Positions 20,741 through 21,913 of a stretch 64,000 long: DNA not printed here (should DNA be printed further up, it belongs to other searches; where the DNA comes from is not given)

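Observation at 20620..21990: REP-associated tyrosine transposase embedded in its own REPs: a 3-unit REP array in the 5' region and inverted REPs bracketing the catalytic core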

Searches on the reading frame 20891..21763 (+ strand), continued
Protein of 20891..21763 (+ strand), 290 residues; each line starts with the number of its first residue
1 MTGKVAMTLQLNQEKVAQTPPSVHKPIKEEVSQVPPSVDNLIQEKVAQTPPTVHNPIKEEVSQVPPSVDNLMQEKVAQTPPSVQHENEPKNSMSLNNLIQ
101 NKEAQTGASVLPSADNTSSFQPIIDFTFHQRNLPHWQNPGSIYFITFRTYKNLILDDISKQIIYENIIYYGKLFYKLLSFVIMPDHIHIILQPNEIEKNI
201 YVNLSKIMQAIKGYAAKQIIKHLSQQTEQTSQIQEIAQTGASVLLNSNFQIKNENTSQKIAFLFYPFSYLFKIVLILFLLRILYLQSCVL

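Call 42: search_protein_families(library=pfam, proteins=[P0002, P0005, P0009, P0013], max_evalue=0.1)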
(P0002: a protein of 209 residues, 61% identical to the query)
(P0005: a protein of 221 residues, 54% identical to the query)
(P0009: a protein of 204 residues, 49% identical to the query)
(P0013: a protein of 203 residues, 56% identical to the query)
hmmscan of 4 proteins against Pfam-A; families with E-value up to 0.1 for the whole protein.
P0002 (209 aa): 3 families
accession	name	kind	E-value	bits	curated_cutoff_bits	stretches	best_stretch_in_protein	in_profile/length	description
PF01797.21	Y1_Tnp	-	4.2e-05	24.1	23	1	84-140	37-88/121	Transposase IS200 like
PF20162.4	Etd1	-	0.039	14.9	27.5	0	155-179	52-76/98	Septation protein etd1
PF19788.4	DUF6272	-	0.063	13.4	26.6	0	78-150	24-105/134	Family of unknown function (DUF6272)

P0005 (221 aa): 2 families
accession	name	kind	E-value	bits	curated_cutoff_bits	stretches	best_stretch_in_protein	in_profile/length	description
PF01797.21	Y1_Tnp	-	1.2e-05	25.8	23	1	74-144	20-86/121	Transposase IS200 like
PF18762.7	Kinase-PolyVal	-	0.016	15.7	27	1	88-163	70-147/160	Serine/Threonine/Tyrosine Kinase found in polyvalent proteins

P0009 (204 aa): 1 family
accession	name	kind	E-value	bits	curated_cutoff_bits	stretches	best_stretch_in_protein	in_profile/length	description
PF01797.21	Y1_Tnp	-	0.0001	22.9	23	1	76-183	24-118/121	Transposase IS200 like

P0013 (203 aa): 1 family
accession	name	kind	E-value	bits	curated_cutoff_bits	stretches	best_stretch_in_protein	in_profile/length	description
PF01797.21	Y1_Tnp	-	4.6e-06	27.2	23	1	87-181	34-121/121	Transposase IS200 like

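Call 44: find_encoding_contigs(protein=P0017, flank=5000, max_places=1)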
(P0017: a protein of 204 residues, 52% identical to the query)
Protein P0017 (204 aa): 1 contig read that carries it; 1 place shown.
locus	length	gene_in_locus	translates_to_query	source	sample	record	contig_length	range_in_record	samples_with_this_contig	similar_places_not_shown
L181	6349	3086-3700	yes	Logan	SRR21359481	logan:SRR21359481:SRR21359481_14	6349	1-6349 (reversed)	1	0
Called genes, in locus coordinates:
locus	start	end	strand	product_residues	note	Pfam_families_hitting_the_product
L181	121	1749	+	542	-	PF01979:Amidohydro_1, PF07969:Amidohydro_3 (faint), PF13382:Adenine_deam_C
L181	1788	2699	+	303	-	-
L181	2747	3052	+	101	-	-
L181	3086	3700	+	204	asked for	PF01797:Y1_Tnp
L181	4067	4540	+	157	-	-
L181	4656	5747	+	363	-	-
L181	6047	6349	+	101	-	?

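Call 45: find_encoding_contigs(protein=P0008, flank=5000, max_places=1)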
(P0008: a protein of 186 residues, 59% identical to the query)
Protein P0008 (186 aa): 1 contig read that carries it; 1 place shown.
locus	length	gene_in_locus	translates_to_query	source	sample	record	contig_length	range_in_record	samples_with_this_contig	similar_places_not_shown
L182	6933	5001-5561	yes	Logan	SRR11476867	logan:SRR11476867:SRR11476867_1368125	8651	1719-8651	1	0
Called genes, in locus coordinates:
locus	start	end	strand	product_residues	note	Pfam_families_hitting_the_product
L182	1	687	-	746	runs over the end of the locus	PF07494:Reg_prop (faint), PF18962:Por_Secre_tail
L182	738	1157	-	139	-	PF12675:DUF3795 (faint)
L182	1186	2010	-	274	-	PF03781:FGE-sulfatase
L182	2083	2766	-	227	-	-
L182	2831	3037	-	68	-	PF04014:MazE_antitoxin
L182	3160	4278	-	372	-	PF14684:Tricorn_C1 (weak), PF03572:Peptidase_S41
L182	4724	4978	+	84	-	-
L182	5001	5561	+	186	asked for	-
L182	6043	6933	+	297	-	?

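Call 46: find_encoding_contigs(protein=P0018, flank=5000, max_places=1)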
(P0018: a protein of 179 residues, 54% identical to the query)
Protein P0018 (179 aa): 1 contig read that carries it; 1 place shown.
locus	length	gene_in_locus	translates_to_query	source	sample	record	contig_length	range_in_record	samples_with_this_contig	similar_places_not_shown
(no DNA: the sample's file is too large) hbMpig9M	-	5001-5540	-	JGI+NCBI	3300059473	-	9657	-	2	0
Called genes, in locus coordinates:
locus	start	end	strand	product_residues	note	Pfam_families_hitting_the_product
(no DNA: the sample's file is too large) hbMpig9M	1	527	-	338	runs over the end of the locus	?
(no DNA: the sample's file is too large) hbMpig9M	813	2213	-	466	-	PF02878:PGM_PMM_I, PF02879:PGM_PMM_II, PF02880:PGM_PMM_III, PF00408:PGM_PMM_IV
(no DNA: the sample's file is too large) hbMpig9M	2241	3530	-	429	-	PF03952:Enolase_N, PF00113:Enolase_C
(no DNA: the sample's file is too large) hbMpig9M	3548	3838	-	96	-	PF01329:Pterin_4a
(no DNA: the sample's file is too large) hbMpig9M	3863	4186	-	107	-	PF00085:Thioredoxin, PF04756:OST3_OST6 (weak), PF08534:Redoxin (faint), PF13098:Thioredoxin_2, PF13905:Thioredoxin_8 (faint)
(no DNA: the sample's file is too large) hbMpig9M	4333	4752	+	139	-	PF01894:YjbQ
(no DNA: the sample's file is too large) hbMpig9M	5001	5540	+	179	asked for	PF01797:Y1_Tnp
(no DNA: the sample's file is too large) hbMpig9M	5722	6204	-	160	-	-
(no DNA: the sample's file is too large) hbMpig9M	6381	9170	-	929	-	?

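Call 47: find_encoding_contigs(protein=P0016, flank=6000, max_places=1)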
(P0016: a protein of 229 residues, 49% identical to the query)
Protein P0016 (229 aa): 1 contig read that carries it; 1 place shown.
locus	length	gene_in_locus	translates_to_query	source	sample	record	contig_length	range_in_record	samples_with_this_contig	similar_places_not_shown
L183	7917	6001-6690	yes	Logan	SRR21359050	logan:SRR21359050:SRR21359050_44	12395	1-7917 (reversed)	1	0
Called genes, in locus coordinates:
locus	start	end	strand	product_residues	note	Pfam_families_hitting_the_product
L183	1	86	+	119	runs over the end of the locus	-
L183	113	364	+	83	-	PF14076:DUF4258 (weak)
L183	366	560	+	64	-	PF10049:DUF2283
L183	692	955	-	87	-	-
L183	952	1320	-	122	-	PF05168:HEPN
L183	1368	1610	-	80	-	-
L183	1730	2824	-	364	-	PF04551:GcpE, PF26540:GcpE_C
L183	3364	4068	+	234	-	-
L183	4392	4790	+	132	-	PF23653:DUF7149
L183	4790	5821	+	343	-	PF13310:Virulence_RhuM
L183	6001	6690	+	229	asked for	PF01797:Y1_Tnp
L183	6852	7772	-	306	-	-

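Call 77: search_protein_representatives(alignment_id=A3)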
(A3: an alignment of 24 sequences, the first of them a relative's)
Query: 24 sequences, 184 profile positions. Proteins with E-value up to 0.001 (for the whole library): 27581; up to 1e-10: 6942; up to 1e-30: 408. The best 150 are listed.
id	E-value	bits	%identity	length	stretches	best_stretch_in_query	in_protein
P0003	1.7e-79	281.9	-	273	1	5-180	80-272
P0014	4.2e-77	274.1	-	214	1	1-182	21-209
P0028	5.2e-76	270.6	-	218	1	9-180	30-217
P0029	2.0e-71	255.6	-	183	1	1-181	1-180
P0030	8.5e-60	217.7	-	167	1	14-182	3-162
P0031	3.4e-56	206.0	-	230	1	7-181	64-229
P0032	3.8e-55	202.6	-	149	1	42-181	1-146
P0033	1.9e-54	200.3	-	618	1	14-180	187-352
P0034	9.4e-54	198.0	-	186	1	12-181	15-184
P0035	3.6e-52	192.9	-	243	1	14-181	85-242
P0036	1.1e-51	191.2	-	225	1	15-179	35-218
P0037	1.2e-51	191.2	-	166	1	21-180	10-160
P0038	1.3e-50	187.8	-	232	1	14-181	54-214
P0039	2.5e-50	186.9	-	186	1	24-180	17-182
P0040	7.2e-50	185.3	-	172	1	24-182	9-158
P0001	3.0e-49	183.3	-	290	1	13-133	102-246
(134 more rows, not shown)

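Call 80: predict_structure(alignment_id=A3)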
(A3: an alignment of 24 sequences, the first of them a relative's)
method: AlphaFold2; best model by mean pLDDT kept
length: 209 residues; sequences in the alignment: 24
mean_pLDDT: 80.4   pTM: 0.74
mean pLDDT of the five models: 80.4, 79.1, 78.9, 78.2, 76.9
residues with pLDDT >= 90: 115; 70-90: 38; 50-70: 26; < 50: 30
segments of 3 or more residues with pLDDT < 50: 12-14, 16-32, 44-46
pLDDT, mean of each block of 10 residues (from residue 1): 49 47 40 67 57 91 94 98 96 97 95 89 93 91 63 78 83 95 94 96 77
secondary structure, 60 per line:
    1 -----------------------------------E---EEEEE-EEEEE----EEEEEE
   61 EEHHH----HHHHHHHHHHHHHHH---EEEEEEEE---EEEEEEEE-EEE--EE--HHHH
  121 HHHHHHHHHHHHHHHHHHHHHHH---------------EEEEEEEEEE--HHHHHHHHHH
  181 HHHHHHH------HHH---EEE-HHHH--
elements in order: E40-44 E46-50 E55-62 H70-84 E88-95 E99-106 E108-110 H117-143 E159-168 H171-187 E200-202 H204-207

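Call 82: fold_search(model_id=the predicted structure, library=pdb)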
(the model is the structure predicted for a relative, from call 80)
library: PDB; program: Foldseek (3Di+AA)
matches with E <= 10: 878; with E <= 0.001: 29
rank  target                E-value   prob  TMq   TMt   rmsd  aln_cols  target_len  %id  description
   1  4er8_A                5.3e-08  1.00  0.56  0.69   2.9       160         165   20  Structure of the REP associates tyrosine transposase bound to a REP hairpin (released 2012-08-15)
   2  2xqc_D                2.4e-05  1.00  0.42  0.63   8.9       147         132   10  DEINOCOCCUS RADIODURANS ISDRA2 TRANSPOSASE COMPLEXED WITH LEFT END RECOGNITION AND CLEAVAGE SITE AND ZN (released 2010-10-13)
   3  2xma_E                2.4e-05  1.00  0.40  0.57  12.0       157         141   11  DEINOCOCCUS RADIODURANS ISDRA2 TRANSPOSASE RIGHT END DNA COMPLEX (released 2010-10-13)
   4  2f4f_A                2.5e-05  1.00  0.42  0.65  13.5       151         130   15  Crystal structure of IS200 transposase (released 2005-12-13)
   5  2xma_B                2.5e-05  1.00  0.40  0.59  10.0       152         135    8  DEINOCOCCUS RADIODURANS ISDRA2 TRANSPOSASE RIGHT END DNA COMPLEX (released 2010-10-13)
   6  2xma_A                2.9e-05  1.00  0.40  0.57  12.3       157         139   11  DEINOCOCCUS RADIODURANS ISDRA2 TRANSPOSASE RIGHT END DNA COMPLEX (released 2010-10-13)
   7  2xm3_A                4.1e-05  1.00  0.42  0.66   8.7       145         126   12  Deinococcus radiodurans ISDra2 Transposase Left end DNA complex (released 2010-10-13)
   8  2xm3_C                4.4e-05  1.00  0.42  0.66   8.5       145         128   12  Deinococcus radiodurans ISDra2 Transposase Left end DNA complex (released 2010-10-13)
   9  2xm3_B                7.1e-05  1.00  0.42  0.65   8.7       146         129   10  Deinococcus radiodurans ISDra2 Transposase Left end DNA complex (released 2010-10-13)
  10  2a6o_A                8.0e-05  1.00  0.41  0.55  15.9       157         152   13  Crystal Structure of the ISHp608 Transposase in Complex with Stem-loop DNA (released 2005-10-25)
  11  2ec2_E                8.5e-05  1.00  0.39  0.59   9.7       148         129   15  Crystal structure of transposase from Sulfolobus tokodaii (released 2007-02-27)
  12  2xo6_D                9.1e-05  1.00  0.40  0.62   8.8       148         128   11  DEINOCOCCUS RADIODURANS ISDRA2 TRANSPOSASE Y132F MUTANT COMPLEXED WITH LEFT END RECOGNITION AND CLEAVAGE SITE (released 2010-10-13)
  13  2xm3_D                9.6e-05  1.00  0.42  0.65   8.7       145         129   12  Deinococcus radiodurans ISDra2 Transposase Left end DNA complex (released 2010-10-13)
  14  2vhg_A                1.0e-04  1.00  0.41  0.65   9.8       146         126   12  Crystal Structure of the ISHp608 Transposase in Complex with Right End 31-mer DNA (released 2008-02-19)
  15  2xo6_A                1.1e-04  1.00  0.40  0.58   8.7       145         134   12  DEINOCOCCUS RADIODURANS ISDRA2 TRANSPOSASE Y132F MUTANT COMPLEXED WITH LEFT END RECOGNITION AND CLEAVAGE SITE (released 2010-10-13)
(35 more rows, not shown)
